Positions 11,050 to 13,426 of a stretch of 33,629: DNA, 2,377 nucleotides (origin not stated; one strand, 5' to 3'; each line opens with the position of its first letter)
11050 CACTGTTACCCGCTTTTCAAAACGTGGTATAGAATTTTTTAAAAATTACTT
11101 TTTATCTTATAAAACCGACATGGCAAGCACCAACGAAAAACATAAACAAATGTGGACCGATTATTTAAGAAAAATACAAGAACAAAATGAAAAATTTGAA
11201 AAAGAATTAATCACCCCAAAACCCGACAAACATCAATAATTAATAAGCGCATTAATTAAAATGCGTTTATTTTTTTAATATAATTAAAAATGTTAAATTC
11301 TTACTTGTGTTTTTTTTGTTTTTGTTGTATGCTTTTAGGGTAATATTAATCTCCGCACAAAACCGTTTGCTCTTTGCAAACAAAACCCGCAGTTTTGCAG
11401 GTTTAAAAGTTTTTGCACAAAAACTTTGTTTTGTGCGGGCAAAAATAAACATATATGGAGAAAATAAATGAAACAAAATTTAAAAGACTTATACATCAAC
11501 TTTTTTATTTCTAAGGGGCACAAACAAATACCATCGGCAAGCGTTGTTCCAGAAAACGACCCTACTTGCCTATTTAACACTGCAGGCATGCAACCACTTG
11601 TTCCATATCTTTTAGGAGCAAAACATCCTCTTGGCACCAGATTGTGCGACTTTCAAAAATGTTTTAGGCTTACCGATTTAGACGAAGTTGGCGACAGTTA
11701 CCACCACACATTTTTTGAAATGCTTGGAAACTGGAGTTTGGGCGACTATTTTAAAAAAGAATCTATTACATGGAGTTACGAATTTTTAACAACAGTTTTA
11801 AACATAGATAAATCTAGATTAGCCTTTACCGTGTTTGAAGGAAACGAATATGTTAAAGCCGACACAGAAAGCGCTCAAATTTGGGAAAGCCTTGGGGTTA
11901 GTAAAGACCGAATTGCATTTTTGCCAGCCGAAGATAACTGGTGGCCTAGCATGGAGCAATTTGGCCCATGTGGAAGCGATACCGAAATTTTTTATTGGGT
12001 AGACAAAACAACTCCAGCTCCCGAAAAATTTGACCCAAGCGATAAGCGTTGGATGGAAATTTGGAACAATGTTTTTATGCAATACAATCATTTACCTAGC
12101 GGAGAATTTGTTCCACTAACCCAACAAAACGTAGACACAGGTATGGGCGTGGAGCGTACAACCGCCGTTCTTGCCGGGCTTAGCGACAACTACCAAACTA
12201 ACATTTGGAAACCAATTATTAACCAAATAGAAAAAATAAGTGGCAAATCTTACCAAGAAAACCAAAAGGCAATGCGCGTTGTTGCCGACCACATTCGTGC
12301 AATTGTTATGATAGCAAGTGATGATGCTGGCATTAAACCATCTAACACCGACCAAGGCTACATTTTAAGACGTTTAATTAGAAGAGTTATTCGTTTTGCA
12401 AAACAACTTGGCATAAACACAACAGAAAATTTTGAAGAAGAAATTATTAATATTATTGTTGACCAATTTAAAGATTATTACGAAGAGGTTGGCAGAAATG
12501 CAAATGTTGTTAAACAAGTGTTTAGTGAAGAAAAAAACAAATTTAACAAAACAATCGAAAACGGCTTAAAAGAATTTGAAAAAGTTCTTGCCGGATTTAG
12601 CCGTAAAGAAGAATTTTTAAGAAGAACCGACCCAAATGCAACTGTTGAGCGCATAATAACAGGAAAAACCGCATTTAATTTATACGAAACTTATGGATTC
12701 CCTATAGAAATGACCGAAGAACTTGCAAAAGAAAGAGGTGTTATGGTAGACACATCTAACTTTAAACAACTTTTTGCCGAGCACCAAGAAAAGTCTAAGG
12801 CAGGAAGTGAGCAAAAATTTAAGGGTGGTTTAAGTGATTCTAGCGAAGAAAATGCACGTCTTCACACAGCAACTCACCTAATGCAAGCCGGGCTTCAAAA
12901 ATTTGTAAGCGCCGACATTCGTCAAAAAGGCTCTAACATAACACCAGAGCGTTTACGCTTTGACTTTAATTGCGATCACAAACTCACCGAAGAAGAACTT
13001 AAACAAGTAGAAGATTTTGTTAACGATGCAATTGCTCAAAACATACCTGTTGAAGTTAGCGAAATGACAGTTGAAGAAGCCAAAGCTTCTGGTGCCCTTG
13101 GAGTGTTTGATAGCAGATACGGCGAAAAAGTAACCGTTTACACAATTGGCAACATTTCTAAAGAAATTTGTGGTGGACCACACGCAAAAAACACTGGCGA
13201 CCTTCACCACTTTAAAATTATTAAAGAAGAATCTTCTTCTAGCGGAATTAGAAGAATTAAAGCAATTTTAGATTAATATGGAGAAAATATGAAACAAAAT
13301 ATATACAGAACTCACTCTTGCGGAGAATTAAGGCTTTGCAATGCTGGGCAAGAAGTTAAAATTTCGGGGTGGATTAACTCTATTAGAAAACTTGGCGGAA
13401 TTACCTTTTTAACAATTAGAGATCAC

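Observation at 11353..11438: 86-nt cloverleaf-like four-helix junction immediately upstream of a minimal alaS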

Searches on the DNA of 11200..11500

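Call 36: search_rna_families(source=window, start=11200, end=11500, threshold=evalue, max_evalue=10)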
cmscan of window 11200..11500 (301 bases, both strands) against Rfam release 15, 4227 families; matches with E-value up to 10: 12.
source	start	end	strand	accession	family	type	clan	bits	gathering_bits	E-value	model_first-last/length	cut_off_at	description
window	11376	11435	-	RF01859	Phe_leader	Cis-reg; leader;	-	23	55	0.099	1-125/125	no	Phenylalanine leader peptide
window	11221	11286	+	RF02362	Yfr10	Gene; sRNA;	-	22.2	43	0.39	1-78/78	no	Cyanobacterial functional RNA 10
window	11326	11479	+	RF02072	STnc590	Gene; sRNA;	-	21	100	2.1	1-160/160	no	Salmonella enterica sRNA STnc590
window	11417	11470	+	RF02980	freshwater-2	Cis-reg;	-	18.8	49.9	1.1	1-84/84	no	freshwater-2 RNA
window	11238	11273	+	RF02591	Spy1786666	Gene; sRNA;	-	18.2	64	0.4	8-43/87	no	S. pyogenes small RNA 1786666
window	11206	11278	+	RF02074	STnc240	Gene; sRNA;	-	18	55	3.6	1-77/77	no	Enterobacterial sRNA STnc240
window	11379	11438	-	RF00512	Leu_leader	Cis-reg; leader;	-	17.6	50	0.27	1-148/148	no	Leucine operon leader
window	11214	11280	+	RF02860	Arrc14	Gene; sRNA;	-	15.7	99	6.6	1-167/167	no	Actinobacillus sRNA 14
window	11315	11457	+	RF04318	idnO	Cis-reg;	-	14.3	100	9.3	1-206/206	no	idnO ncRNA motif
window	11200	11242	-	RF03402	mir-957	Gene; miRNA;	-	13.1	66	5.5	1-45/77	3'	mir-957 microRNA precursor family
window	11285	11422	+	RF01240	snR85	Gene; snRNA; snoRNA; HACA-box;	CL00024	12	37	7.9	1-180/180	no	Small nucleolar RNA snR85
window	11379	11417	+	RF03050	RAGATH-25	Gene; sRNA;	-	11.6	49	3.1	1-50/50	no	RAGATH-25 RNA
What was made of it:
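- On T-box riboswitch: No T-box among matches up to E = 10 in 11200-11500 (call 36).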

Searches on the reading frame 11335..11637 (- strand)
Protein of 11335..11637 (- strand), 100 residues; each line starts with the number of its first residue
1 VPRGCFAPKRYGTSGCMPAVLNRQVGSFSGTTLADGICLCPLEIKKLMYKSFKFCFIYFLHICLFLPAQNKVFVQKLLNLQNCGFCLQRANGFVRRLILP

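Call 8: search_protein_families(library=pfam, proteins=[window:11335-11637:-])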
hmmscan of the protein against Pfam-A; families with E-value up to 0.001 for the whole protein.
window:11335-11637:- (100 aa): 0 families

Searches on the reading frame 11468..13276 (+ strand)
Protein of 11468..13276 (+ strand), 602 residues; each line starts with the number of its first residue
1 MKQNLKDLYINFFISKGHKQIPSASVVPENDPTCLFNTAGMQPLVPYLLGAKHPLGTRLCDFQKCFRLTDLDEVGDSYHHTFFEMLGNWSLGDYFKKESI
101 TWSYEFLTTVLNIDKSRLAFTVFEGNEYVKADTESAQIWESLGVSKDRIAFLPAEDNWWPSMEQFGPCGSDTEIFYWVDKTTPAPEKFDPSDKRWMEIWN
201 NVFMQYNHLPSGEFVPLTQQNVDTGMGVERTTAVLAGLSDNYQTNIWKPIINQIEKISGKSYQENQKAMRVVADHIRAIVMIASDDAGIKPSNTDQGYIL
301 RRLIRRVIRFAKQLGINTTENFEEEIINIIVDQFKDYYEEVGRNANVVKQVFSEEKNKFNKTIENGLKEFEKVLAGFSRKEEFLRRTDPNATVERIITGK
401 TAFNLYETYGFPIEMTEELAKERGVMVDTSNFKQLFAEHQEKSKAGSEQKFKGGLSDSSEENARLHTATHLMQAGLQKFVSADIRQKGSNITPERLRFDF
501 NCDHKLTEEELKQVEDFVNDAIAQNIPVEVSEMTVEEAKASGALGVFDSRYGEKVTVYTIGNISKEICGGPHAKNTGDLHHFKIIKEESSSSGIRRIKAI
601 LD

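Call 8: search_protein_families(library=pfam, proteins=[window:11468-13276:+])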
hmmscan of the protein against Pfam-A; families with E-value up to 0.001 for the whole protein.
window:11468-13276:+ (602 aa): 2 families
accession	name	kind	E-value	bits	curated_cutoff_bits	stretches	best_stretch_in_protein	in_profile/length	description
PF01411.24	tRNA-synt_2c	-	8.7e-133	444.2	30.3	1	5-464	2-447/552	tRNA synthetases class II (A)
PF07973.19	tRNA_SAD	-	1.4e-16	60.7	24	1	555-597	1-43/44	Threonyl and Alanyl tRNA synthetase second additional domain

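Call 14: find_related_loci(query=window:11468-13276:+, collection=genome_contigs, flank=4000)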
Query window:11468-13276:+ (602 aa) in genome_contigs; peptide patterns used: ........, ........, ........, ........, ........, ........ (x = any residue, [..] = any of these).
600 stretches matched a pattern (row limit reached: there are more); 598 encode a relative of the query (tblastn E <= 1e-3); the best 80 are kept; 80 distinct loci.
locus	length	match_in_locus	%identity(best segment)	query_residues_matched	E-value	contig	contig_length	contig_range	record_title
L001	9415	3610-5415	81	1-602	0e+0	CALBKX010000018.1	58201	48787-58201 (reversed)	MAG TPA_asm: uncultured Clostridia bacterium isolate SRR1747034_bin.76_CONCOCT_v1.1_MAG genome assembly, contig: ERZ8082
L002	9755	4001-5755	60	4-602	0e+0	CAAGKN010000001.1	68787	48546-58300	MAG TPA_asm: Clostridia bacterium, isolate HGM13686, WGS project CAAGKN010000000 data, contig: SRS476302_88_k119_3892, w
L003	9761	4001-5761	59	2-602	0e+0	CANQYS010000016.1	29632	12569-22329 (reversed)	MAG: uncultured Clostridia bacterium isolate Lapin-015__bin45 genome assembly, contig: Lapin-015__NODE_1314_length_29632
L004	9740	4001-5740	59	4-599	0e+0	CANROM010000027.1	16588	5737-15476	MAG: uncultured Clostridia bacterium isolate Lapin-020__bin31 genome assembly, contig: Lapin-020__NODE_4665_length_16588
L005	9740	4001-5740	58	2-602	0e+0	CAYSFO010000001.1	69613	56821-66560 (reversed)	MAG TPA_asm: uncultured Muribaculaceae bacterium isolate SRP199465_co1_282 genome assembly, contig: NODE_674_length_6961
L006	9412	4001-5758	58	4-602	0e+0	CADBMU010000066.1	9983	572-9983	MAG: uncultured Erysipelotrichaceae bacterium isolate RUG14121 genome assembly, contig: RUG14121_asm_66, whole genome sh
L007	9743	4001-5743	58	5-601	0e+0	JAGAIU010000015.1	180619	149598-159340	MAG: Clostridia bacterium isolate RGIG8481 Water_deer_Cecum-1__c52202, whole genome shotgun sequence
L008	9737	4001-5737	58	4-602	0e+0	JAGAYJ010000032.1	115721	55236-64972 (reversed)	MAG: Bacilli bacterium isolate RGIG8886 Water_deer_Omasum-5__c161328, whole genome shotgun sequence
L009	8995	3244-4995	57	1-602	0e+0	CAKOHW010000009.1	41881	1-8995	MAG: uncultured Bacilli bacterium isolate REFINED_METABAT215_TOP10_CONTIGS_1500_ASSEMBLY_K77_MERGED__Hadza_MoBio_hadza-A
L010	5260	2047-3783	57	5-602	0e+0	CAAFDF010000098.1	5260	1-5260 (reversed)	MAG TPA_asm: Bacilli bacterium, isolate HGM10775, WGS project CAAFDF010000000 data, contig: SRS077231_35_k99_54154, whol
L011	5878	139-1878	57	4-602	0e+0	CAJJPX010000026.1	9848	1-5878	MAG TPA_asm: uncultured Clostridium sp. isolate ERR321635-bin.24 genome assembly, contig: NODE_4799_length_9848_cov_89.0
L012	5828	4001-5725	57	4-596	0e+0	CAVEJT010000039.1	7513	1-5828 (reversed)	Bacteroidaceae bacterium isolate H07607-L1_cleanbin_000041 genome assembly, contig: Spades_H07607-L1_contig_4753, whole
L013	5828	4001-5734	56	5-602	0e+0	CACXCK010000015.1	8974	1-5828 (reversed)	MAG: uncultured Erysipelotrichaceae bacterium isolate RUG11127 genome assembly, contig: RUG11127_asm_15, whole genome sh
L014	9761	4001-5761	54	3-602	0e+0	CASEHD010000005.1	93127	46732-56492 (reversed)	uncultured Christensenella sp. isolate B31_L2_392392_idba_bin.53 genome assembly, contig: B31_L2_392392_idba_bin.53.fa_s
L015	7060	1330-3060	56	4-602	0e+0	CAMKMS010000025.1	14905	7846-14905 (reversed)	MAG: uncultured Tenericutes bacterium isolate SRR12081297_bin.29_metaWRAP_v1.3_MAG genome assembly, contig: ERZ12289777.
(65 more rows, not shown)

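Call 21: find_encoding_contigs(protein=window:11468-13276:+, flank=3000, max_places=10)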
Protein window:11468-13276:+ (602 aa): 2 contigs read that carry it; 1 place shown.
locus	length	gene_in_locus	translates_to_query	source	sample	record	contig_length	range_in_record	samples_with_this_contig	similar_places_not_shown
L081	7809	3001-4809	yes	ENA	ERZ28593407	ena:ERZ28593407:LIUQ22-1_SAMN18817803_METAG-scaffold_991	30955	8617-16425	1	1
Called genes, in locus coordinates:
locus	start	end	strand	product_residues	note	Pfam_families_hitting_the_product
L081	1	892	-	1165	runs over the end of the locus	PF17757:UvrB_inter, PF02559:CarD_TRCF_RID, PF00270:DEAD, PF04851:ResIII (weak), PF00271:Helicase_C, PF03461:TRCF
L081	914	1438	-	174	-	PF01195:Pept_tRNA_hydro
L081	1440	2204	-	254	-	PF00132:Hexapep (faint), PF25084:LbH_EIF2B (weak), PF25087:GMPPB_C (weak)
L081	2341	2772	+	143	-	-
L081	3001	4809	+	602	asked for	PF01411:tRNA-synt_2c, PF07973:tRNA_SAD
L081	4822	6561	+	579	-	PF01336:tRNA_anti-codon, PF00152:tRNA-synt_2, PF02938:GAD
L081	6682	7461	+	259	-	PF01209:Ubie_methyltran (faint), PF03848:TehB (weak), PF13489:Methyltransf_23, PF08241:Methyltransf_11, PF08242:Methyltransf_12 (weak), PF13649:Methyltransf_25, PF13847:Methyltransf_31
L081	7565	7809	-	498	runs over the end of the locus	PF01433:Peptidase_M1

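Call 22: find_homologous_proteins(query=window:11468-13276:+, max_evalue=1e-100)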
Query window:11468-13276:+ (602 aa): 8000 proteins with E <= 1e-100 among 8000 candidates; the best 120 are listed.
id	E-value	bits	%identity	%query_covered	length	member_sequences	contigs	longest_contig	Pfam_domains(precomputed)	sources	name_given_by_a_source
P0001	0.0e+0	1385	100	100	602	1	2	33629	PF01411.25,PF07973.20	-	-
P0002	0.0e+0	1269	90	100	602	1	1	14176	PF01411.25,PF07973.20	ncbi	-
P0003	0.0e+0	1231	87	100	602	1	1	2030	PF01411.25,PF07973.20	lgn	-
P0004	0.0e+0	1221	86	100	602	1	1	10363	PF01411.25,PF07973.20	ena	-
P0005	0.0e+0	1217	86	100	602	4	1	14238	PF01411.25,PF07973.20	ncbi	-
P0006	0.0e+0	1212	86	100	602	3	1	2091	PF01411.25,PF07973.20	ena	-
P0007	0.0e+0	1209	86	100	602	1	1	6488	PF01411.25,PF07973.20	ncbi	-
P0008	0.0e+0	1192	84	100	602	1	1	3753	PF01411.25,PF07973.20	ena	-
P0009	0.0e+0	1187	83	100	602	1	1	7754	PF01411.25,PF07973.20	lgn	-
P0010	0.0e+0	1187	84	100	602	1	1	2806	PF01411.25,PF07973.20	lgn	-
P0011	0.0e+0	1186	84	100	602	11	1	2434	PF01411.25,PF07973.20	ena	-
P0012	0.0e+0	1183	84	100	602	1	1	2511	PF01411.25,PF07973.20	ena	-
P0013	0.0e+0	1183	83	100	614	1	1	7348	PF01411.25,PF07973.20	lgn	-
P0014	0.0e+0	1178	83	100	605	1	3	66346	PF01411.25,PF07973.20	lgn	-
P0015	0.0e+0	1175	83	100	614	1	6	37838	PF01411.25,PF07973.20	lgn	-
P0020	0.0e+0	1149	80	100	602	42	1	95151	PF01411.25,PF07973.20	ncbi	-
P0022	0.0e+0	1142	80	100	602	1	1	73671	PF01411.25,PF07973.20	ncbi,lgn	-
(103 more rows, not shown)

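Call 23: find_encoding_contigs(protein=P0002, flank=3000, max_places=3)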
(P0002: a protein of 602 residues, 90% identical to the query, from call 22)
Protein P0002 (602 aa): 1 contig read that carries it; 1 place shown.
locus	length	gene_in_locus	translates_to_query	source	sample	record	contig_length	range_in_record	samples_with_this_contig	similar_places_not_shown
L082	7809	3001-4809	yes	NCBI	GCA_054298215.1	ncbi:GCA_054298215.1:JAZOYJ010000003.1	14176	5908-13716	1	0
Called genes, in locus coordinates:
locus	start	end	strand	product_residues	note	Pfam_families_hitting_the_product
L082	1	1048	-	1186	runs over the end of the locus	PF17757:UvrB_inter, PF02559:CarD_TRCF_RID, PF00270:DEAD, PF04851:ResIII, PF00271:Helicase_C, PF03461:TRCF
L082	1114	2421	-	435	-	PF25084:LbH_EIF2B (weak), PF25087:GMPPB_C (weak), PF00132:Hexapep (faint), PF01195:Pept_tRNA_hydro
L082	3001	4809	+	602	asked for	PF01411:tRNA-synt_2c, PF07973:tRNA_SAD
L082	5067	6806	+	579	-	PF01336:tRNA_anti-codon, PF00152:tRNA-synt_2, PF02938:GAD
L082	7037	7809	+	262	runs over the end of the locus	PF01209:Ubie_methyltran (weak), PF13489:Methyltransf_23, PF13649:Methyltransf_25, PF13847:Methyltransf_31, PF08241:Methyltransf_11, PF08242:Methyltransf_12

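Call 24: find_encoding_contigs(protein=P0004, flank=3000, max_places=3)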
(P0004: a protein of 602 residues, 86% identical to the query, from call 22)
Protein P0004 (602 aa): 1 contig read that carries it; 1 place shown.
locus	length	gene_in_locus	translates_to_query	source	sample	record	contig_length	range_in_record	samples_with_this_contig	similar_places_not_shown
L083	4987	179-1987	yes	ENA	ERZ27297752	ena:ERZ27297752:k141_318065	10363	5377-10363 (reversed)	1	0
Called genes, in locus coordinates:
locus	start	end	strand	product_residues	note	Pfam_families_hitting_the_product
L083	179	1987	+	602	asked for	PF01411:tRNA-synt_2c, PF07973:tRNA_SAD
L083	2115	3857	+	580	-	PF01336:tRNA_anti-codon, PF00152:tRNA-synt_2, PF02938:GAD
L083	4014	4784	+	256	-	PF01209:Ubie_methyltran, PF03848:TehB, PF13489:Methyltransf_23, PF13847:Methyltransf_31, PF08241:Methyltransf_11, PF08242:Methyltransf_12, PF13649:Methyltransf_25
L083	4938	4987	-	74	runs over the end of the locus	-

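Call 25: find_encoding_contigs(protein=P0005, flank=3000, max_places=3)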
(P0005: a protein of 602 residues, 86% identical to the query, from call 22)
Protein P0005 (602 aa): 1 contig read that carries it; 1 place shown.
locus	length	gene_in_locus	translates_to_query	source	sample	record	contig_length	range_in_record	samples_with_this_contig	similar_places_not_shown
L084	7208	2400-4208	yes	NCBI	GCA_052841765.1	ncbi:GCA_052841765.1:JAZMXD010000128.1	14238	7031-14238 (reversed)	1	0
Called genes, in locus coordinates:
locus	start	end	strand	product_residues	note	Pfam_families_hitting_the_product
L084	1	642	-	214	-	?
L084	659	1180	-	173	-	PF01195:Pept_tRNA_hydro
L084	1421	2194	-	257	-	PF25087:GMPPB_C (faint), PF00132:Hexapep (weak)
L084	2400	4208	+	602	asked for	PF01411:tRNA-synt_2c, PF07973:tRNA_SAD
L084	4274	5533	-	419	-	PF13306:LRR_5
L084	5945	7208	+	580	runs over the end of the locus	PF01336:tRNA_anti-codon, PF00152:tRNA-synt_2, PF02938:GAD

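Call 26: find_encoding_contigs(protein=P0007, flank=3000, max_places=3)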
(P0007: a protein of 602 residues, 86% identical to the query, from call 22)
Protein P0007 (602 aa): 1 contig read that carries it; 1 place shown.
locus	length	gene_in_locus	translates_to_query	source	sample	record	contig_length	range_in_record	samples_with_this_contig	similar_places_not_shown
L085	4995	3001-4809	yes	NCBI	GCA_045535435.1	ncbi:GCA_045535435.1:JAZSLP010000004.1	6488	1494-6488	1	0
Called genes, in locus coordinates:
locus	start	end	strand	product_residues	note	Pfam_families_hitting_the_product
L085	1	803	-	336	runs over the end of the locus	-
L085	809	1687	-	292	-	-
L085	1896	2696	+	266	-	PF14808:TMEM164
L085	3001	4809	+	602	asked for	PF01411:tRNA-synt_2c, PF07973:tRNA_SAD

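Call 31: find_encoding_contigs(protein=P0014, flank=10000, max_places=2)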
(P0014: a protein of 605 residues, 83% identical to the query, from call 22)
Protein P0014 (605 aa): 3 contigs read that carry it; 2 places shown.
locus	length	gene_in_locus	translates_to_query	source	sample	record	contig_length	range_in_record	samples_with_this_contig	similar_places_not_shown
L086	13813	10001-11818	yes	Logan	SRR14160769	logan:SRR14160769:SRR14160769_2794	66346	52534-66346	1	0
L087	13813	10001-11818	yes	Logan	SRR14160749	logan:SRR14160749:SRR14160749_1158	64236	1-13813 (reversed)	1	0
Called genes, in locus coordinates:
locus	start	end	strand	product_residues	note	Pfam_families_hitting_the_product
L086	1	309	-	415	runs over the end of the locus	PF00465:Fe-ADH, PF13685:Fe-ADH_2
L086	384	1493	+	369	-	PF01522:Polysacc_deac_1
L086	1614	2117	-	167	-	-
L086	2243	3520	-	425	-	PF03706:LPG_synthase_TM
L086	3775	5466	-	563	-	-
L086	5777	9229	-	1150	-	PF17757:UvrB_inter, PF02559:CarD_TRCF_RID, PF00270:DEAD, PF04851:ResIII, PF00271:Helicase_C, PF03461:TRCF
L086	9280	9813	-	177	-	PF01195:Pept_tRNA_hydro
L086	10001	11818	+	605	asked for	PF01411:tRNA-synt_2c, PF07973:tRNA_SAD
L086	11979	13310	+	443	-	-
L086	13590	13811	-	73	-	?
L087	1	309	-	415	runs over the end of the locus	PF00465:Fe-ADH, PF13685:Fe-ADH_2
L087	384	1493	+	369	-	PF01522:Polysacc_deac_1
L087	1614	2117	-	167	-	-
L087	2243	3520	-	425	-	PF03706:LPG_synthase_TM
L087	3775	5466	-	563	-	-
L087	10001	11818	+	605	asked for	PF01411:tRNA-synt_2c, PF07973:tRNA_SAD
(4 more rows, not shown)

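Call 32: find_encoding_contigs(protein=P0020, flank=10000, max_places=2)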
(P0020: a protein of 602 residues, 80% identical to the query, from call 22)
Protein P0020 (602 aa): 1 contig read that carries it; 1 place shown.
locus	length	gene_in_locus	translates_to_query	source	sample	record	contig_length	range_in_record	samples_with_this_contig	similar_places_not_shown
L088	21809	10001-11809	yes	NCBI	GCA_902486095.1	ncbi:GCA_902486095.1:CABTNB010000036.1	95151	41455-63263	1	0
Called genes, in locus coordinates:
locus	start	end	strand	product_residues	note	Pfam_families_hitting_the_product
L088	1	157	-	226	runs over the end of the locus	PF07650:KH_2, PF00189:Ribosomal_S3_C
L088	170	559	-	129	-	PF00237:Ribosomal_L22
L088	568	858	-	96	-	PF00203:Ribosomal_S19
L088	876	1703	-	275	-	PF00181:Ribosomal_L2_N, PF03947:Ribosomal_L2_C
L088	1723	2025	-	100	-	PF00276:Ribosomal_L23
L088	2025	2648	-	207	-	PF00573:Ribosomal_L4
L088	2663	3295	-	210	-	PF00297:Ribosomal_L3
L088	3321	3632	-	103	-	PF00338:Ribosomal_S10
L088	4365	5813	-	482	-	PF19789:DUF6273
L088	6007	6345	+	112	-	PF01381:HTH_3, PF12844:HTH_19, PF13560:HTH_31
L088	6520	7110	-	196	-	PF21176:RecR_HhH, PF01751:Toprim, PF13662:Toprim_4, PF21175:RecR_C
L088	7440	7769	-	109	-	PF02575:YbaB_DNA_bd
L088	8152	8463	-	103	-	-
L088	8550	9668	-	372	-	PF05496:RuvB_N (weak), PF13177:DNA_pol3_delta2, PF00004:AAA, PF07728:AAA_5 (weak), PF13401:AAA_22 (faint), PF22608:DNAX_ATPase_lid, PF12169:DNA_pol3_gamma3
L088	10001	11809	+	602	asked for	PF01411:tRNA-synt_2c, PF07973:tRNA_SAD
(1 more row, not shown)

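Call 33: find_encoding_contigs(protein=P0022, flank=10000, max_places=2)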
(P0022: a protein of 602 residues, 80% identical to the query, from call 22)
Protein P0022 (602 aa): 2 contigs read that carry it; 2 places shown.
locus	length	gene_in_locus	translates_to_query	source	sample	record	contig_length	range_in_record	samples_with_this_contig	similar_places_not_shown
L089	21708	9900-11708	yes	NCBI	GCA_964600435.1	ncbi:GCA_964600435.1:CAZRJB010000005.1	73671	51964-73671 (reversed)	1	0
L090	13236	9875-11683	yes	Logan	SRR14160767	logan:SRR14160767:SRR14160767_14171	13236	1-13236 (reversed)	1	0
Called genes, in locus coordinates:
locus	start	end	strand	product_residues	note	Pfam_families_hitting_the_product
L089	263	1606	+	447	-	-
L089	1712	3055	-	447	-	PF03706:LPG_synthase_TM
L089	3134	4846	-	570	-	-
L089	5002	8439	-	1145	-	PF17757:UvrB_inter, PF02559:CarD_TRCF_RID, PF00270:DEAD, PF04851:ResIII, PF00271:Helicase_C, PF03461:TRCF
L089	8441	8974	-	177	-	PF01195:Pept_tRNA_hydro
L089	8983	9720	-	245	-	PF25084:LbH_EIF2B (faint)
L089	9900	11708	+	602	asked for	PF01411:tRNA-synt_2c, PF07973:tRNA_SAD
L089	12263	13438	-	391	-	PF12698:ABC2_membrane_3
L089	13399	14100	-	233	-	PF03193:RsgA_GTPase (weak), PF02463:SMC_N (faint), PF00005:ABC_tran, PF13304:AAA_21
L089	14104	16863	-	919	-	PF07523:Big_3 (weak)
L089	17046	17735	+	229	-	PF01520:Amidase_3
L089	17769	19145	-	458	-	-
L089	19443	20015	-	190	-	-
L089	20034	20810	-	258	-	-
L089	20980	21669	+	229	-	-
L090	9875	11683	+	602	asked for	PF01411:tRNA-synt_2c, PF07973:tRNA_SAD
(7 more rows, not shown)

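Call 63: find_encoding_contigs(protein=P0003, flank=1000, max_places=2)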
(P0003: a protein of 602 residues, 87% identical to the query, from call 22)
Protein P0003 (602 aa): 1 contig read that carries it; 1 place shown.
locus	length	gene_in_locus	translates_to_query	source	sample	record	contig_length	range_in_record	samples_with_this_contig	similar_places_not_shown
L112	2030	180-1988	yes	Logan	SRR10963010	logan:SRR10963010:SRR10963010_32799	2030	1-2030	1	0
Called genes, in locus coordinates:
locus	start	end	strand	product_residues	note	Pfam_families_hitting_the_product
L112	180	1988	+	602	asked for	PF01411:tRNA-synt_2c, PF07973:tRNA_SAD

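Call 64: find_encoding_contigs(protein=P0006, flank=1000, max_places=2)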
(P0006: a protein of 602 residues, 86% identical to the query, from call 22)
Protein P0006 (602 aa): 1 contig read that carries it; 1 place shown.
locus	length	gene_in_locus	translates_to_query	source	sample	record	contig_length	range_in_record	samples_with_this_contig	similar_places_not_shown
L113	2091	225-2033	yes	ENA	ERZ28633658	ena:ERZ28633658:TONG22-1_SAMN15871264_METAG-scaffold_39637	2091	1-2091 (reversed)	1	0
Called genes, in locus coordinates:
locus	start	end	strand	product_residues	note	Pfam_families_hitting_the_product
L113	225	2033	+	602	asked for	PF01411:tRNA-synt_2c, PF07973:tRNA_SAD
